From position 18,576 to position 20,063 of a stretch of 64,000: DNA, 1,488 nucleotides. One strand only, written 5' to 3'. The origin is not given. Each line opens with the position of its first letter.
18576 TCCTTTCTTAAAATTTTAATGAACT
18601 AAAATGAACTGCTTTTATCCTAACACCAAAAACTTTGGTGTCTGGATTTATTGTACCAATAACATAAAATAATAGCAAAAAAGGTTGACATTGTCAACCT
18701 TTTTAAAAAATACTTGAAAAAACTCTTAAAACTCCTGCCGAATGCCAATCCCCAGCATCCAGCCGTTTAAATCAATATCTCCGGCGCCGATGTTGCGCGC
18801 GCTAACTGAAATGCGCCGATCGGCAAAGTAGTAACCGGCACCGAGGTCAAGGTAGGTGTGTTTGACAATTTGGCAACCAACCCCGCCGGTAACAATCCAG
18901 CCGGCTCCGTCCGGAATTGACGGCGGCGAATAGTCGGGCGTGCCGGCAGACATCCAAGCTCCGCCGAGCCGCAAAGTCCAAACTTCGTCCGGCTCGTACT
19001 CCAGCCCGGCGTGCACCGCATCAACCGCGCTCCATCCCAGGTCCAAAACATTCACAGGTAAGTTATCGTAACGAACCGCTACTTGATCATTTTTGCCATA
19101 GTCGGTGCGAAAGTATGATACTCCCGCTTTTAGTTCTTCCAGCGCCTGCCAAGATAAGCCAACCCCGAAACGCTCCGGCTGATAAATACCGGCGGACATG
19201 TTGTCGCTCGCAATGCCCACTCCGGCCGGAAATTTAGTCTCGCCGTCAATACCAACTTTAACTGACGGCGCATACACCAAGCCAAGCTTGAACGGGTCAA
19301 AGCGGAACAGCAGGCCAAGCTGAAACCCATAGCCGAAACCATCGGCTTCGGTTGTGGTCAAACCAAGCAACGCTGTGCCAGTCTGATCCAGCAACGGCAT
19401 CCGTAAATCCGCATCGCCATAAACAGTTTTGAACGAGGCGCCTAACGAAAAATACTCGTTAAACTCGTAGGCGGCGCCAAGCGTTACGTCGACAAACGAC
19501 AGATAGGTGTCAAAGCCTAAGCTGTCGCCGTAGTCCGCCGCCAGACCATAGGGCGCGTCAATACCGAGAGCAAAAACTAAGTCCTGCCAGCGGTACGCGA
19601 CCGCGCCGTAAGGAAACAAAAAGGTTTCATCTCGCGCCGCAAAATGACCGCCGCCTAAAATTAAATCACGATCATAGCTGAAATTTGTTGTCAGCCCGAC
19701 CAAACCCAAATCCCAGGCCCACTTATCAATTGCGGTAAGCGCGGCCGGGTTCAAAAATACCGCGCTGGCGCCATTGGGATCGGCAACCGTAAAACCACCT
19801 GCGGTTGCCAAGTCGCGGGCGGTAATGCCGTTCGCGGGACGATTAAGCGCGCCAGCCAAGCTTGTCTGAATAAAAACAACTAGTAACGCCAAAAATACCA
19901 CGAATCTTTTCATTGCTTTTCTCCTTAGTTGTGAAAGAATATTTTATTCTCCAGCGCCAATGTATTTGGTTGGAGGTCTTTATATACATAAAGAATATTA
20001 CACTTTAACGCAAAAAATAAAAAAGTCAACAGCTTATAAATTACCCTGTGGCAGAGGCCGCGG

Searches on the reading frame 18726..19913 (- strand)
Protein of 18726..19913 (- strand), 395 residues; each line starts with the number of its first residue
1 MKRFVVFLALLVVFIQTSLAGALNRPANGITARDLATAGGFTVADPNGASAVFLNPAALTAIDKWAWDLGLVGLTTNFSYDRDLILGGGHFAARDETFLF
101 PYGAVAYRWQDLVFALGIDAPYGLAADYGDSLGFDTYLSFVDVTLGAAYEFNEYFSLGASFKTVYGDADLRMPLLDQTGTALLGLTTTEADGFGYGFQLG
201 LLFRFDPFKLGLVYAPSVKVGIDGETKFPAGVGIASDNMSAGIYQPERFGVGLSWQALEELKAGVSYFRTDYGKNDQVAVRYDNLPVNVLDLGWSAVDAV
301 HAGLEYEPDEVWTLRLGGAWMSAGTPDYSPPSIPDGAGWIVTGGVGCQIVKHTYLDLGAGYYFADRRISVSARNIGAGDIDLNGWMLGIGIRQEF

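Call 79: search_protein_families(library=pfam, proteins=[window:18726-19913:-], max_evalue=0.00001)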
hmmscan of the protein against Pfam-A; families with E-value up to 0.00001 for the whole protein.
window:18726-19913:- (395 aa): 1 family
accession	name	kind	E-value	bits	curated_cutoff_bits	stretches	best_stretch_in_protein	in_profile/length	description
PF03349.22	Toluene_X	-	7.8e-30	104.1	29.7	1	19-366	9-386/421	Outer membrane protein transport protein (OMPP1/FadL/TodX)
